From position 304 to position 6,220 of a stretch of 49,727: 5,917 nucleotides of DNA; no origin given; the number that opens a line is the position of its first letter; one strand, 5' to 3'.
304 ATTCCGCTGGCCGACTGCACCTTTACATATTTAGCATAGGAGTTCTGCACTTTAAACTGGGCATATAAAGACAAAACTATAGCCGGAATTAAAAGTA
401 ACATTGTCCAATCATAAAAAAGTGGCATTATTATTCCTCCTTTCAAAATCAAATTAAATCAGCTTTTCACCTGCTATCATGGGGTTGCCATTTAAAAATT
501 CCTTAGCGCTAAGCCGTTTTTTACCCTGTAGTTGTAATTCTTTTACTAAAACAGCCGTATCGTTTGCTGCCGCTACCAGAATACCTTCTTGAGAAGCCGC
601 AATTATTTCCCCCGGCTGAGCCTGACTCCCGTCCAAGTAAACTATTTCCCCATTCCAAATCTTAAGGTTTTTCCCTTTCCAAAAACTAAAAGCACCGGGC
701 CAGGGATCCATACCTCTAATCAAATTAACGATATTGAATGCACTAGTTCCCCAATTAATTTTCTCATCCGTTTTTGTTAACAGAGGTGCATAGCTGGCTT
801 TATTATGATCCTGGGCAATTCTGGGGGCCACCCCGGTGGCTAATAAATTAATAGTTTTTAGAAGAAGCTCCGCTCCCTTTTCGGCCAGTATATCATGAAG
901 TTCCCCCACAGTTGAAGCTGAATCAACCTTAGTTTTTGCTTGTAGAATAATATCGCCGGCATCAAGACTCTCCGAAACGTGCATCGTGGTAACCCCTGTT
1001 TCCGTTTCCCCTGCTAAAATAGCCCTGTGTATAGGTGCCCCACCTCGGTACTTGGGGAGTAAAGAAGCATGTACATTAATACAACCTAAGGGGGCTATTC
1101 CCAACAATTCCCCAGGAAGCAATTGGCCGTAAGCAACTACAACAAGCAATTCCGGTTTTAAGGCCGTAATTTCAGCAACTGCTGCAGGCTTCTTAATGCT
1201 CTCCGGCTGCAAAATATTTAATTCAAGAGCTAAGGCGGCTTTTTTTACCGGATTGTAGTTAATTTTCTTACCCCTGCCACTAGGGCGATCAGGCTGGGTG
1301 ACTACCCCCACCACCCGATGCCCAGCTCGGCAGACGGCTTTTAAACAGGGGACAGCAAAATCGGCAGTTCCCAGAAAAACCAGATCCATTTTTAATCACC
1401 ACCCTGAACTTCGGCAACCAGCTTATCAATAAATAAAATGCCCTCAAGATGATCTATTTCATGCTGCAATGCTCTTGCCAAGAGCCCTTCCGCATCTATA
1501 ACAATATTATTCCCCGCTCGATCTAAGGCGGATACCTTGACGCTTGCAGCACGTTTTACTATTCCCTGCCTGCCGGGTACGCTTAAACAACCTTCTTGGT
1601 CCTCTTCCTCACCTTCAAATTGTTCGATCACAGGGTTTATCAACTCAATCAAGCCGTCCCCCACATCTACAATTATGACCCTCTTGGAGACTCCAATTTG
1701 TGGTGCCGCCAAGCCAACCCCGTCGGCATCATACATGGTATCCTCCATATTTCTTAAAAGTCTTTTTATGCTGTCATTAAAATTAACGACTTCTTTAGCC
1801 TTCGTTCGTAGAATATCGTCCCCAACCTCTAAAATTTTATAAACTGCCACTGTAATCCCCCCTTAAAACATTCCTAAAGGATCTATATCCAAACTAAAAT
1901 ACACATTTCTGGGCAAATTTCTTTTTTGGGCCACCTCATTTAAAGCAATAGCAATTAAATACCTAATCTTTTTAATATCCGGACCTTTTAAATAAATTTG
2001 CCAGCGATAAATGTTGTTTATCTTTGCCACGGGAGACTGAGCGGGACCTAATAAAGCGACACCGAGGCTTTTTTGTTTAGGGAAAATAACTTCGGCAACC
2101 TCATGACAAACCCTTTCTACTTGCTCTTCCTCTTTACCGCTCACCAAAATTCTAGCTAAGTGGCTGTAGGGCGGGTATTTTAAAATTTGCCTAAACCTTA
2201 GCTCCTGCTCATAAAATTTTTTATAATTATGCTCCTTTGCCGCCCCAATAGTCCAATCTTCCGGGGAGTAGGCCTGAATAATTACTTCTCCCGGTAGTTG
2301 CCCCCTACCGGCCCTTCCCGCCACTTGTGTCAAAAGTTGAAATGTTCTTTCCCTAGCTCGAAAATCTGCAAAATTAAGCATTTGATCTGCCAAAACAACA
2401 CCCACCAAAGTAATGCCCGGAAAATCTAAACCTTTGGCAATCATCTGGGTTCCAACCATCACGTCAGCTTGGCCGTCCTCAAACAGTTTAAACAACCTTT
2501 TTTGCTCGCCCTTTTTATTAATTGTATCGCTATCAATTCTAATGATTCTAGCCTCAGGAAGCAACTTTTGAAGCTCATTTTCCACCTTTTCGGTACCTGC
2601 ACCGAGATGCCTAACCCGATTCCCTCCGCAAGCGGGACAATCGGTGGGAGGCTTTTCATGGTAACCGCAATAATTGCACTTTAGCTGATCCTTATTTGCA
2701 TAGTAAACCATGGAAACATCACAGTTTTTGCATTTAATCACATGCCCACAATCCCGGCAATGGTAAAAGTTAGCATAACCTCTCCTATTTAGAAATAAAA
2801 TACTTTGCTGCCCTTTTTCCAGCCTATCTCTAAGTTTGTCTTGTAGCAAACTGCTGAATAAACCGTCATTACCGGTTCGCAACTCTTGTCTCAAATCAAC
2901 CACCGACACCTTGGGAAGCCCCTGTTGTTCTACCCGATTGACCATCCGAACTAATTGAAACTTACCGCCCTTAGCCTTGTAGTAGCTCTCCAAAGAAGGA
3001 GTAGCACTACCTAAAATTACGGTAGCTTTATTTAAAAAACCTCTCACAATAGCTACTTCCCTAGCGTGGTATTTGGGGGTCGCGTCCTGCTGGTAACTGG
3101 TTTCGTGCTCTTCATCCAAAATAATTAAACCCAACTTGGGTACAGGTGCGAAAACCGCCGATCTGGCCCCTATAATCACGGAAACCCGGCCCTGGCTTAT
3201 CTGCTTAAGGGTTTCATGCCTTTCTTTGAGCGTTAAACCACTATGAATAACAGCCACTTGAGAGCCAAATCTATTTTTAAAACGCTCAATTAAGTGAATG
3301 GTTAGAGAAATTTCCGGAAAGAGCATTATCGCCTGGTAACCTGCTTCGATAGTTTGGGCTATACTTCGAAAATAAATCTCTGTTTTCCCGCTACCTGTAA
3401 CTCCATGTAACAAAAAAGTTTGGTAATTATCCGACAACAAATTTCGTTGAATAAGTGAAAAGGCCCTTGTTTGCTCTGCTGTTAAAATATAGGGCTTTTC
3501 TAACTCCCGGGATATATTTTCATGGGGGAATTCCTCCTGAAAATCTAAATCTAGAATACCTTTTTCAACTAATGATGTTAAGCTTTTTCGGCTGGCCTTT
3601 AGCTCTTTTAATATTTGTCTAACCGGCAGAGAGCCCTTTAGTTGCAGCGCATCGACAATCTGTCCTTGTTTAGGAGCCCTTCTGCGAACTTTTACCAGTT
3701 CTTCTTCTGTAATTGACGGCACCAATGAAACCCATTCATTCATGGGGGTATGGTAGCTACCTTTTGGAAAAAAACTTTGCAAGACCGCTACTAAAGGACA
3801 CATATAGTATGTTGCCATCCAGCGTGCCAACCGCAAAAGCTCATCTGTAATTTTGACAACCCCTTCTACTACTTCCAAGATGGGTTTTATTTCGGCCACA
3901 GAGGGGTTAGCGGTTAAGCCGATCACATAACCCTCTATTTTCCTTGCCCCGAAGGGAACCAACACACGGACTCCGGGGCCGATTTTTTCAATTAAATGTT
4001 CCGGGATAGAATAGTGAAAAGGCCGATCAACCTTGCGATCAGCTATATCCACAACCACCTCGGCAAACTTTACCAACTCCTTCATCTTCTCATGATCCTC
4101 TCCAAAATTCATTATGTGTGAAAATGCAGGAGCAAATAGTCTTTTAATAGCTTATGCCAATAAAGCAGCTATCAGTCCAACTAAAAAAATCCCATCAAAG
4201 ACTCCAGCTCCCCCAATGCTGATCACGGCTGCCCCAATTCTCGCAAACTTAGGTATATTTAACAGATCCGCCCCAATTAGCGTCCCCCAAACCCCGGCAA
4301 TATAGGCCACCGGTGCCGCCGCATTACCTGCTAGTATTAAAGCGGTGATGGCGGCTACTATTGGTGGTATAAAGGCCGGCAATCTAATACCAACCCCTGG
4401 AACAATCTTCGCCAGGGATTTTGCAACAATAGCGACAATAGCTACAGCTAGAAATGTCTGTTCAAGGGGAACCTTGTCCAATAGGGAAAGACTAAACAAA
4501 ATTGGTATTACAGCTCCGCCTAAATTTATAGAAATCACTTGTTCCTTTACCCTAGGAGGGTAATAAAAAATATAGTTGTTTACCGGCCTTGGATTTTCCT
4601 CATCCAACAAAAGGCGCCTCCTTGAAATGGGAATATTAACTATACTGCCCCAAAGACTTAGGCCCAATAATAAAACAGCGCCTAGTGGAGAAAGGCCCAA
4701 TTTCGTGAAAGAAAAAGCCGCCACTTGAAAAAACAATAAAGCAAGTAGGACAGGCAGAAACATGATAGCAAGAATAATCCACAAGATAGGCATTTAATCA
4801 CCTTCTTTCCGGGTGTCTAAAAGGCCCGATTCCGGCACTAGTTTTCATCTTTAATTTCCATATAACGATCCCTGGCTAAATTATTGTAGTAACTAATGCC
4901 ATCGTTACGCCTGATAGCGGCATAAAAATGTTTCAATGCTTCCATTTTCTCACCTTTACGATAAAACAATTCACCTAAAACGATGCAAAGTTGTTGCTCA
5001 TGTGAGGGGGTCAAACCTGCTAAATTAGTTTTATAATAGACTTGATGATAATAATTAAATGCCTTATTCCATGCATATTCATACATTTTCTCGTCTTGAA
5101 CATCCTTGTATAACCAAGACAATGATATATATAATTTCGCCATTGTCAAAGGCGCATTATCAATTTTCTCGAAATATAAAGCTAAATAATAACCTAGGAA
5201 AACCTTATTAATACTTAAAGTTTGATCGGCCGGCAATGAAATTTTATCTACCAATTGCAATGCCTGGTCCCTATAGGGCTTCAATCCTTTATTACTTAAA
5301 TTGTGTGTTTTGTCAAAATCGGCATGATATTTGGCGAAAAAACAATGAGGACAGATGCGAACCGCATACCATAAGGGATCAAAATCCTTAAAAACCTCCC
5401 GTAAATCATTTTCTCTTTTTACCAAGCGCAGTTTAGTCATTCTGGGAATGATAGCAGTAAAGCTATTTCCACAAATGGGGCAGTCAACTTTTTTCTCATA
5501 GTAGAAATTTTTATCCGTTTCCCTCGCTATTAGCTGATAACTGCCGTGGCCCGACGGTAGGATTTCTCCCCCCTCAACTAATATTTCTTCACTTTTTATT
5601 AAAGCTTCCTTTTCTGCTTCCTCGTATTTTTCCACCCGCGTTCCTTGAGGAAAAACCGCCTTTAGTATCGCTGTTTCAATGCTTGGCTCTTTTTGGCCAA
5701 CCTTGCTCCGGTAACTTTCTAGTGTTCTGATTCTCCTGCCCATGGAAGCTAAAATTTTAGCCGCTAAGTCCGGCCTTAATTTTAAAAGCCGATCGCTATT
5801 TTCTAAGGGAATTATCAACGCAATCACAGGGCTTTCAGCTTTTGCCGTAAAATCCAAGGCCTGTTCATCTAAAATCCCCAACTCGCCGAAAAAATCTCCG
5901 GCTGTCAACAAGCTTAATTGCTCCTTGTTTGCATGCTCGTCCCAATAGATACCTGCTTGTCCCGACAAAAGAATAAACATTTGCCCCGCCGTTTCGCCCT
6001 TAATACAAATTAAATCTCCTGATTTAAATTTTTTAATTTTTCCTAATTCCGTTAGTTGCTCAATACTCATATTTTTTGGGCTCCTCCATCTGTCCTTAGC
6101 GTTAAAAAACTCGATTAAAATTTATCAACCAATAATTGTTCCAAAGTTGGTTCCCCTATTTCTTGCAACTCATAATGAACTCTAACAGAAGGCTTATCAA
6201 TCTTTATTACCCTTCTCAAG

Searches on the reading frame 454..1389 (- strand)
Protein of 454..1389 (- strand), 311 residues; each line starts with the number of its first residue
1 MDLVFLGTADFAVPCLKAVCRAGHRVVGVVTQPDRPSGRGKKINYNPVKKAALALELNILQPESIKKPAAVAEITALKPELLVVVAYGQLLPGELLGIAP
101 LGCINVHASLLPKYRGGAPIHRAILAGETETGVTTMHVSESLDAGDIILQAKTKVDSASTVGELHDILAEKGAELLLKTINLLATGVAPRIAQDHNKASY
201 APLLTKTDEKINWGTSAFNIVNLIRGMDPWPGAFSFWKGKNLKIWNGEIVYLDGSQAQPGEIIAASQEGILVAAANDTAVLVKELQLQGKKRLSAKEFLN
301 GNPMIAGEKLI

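Call 43: search_protein_families(library=pfam, proteins=[window:454-1389:-], max_evalue=0.00001)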
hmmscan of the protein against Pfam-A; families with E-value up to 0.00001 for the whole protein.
window:454-1389:- (311 aa): 2 families
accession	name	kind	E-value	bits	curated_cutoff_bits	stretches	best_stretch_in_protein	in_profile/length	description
PF00551.24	Formyl_trans_N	-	8.2e-42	143.4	26.1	1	3-179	3-180/181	Formyl transferase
PF02911.23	Formyl_trans_C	-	1.1e-29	102.9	21.1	1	204-302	2-99/100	Formyl transferase, C-terminal domain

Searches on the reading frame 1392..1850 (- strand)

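Call 43: search_protein_families(library=pfam, proteins=[window:1392-1850:-], max_evalue=0.00001)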
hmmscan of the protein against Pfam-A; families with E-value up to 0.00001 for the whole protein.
window:1392-1850:- (152 aa): 1 family
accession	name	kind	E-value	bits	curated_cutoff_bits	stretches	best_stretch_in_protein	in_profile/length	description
PF01327.26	Pep_deformylase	-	5.5e-52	175.9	22.8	1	4-145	2-151/156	Polypeptide deformylase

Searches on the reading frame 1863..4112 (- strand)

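Call 43: search_protein_families(library=pfam, proteins=[window:1863-4112:-], max_evalue=0.00001)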
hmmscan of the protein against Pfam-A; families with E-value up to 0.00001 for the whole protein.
window:1863-4112:- (749 aa): 6 families
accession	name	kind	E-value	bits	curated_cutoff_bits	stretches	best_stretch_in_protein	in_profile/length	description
PF17764.6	PriA_3primeBD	-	1.1e-27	96.1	22.7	1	18-116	1-96/96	3'DNA-binding domain (3'BD)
PF18074.6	PriA_C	-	1.3e-22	80.9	26.9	1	648-745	1-95/95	Primosomal protein N C-terminal domain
PF00270.35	DEAD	-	2.2e-18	67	26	1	214-376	4-163/167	DEAD/DEAH box helicase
PF00271.37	Helicase_C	-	5.6e-14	52.8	23.5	1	508-603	26-108/110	Helicase conserved C-terminal domain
PF04851.21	ResIII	-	7.7e-12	45.9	22.5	1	212-373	6-163/164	Type III restriction enzyme, res subunit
PF18319.7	Zn_ribbon_PriA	-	6.8e-10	39.2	26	1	461-487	1-27/27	PriA DNA helicase Cys-rich region (CRR) domain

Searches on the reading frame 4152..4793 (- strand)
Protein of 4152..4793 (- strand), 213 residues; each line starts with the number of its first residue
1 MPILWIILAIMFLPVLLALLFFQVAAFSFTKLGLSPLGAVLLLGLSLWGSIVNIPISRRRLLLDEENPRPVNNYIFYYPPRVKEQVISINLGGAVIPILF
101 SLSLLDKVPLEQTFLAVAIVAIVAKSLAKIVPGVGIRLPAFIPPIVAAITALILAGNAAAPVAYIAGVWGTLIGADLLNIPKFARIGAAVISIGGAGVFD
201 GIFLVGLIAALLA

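Call 43: search_protein_families(library=pfam, proteins=[window:4152-4793:-], max_evalue=0.00001)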
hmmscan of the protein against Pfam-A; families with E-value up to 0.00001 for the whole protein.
window:4152-4793:- (213 aa): 1 family
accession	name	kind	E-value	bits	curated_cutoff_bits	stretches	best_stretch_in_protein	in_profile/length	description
PF07758.16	DUF1614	-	5.2e-52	176.7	23.9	1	47-212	1-171/171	Protein of unknown function (DUF1614)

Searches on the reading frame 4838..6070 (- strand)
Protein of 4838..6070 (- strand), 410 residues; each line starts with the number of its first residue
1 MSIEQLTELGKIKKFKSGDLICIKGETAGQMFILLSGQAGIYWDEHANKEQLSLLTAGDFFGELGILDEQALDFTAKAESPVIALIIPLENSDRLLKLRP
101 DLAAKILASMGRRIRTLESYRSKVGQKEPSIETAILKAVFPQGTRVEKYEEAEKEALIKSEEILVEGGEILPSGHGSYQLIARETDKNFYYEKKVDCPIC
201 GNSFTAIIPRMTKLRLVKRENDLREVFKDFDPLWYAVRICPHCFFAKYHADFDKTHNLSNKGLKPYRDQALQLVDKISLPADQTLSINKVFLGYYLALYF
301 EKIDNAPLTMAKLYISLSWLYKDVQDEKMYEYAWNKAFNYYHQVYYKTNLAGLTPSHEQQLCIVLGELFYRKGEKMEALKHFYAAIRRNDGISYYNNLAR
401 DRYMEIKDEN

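Call 43: search_protein_families(library=pfam, proteins=[window:4838-6070:-], max_evalue=0.00001)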
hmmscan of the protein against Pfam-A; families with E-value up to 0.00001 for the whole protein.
window:4838-6070:- (410 aa): 2 families
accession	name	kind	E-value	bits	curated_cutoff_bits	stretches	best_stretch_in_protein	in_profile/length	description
PF09986.15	DUF2225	-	2.6e-34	119.3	21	1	190-405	1-213/214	Uncharacterized protein conserved in bacteria (DUF2225)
PF00027.35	cNMP_binding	-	9.4e-16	58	27.5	1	13-96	2-86/89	Cyclic nucleotide-binding domain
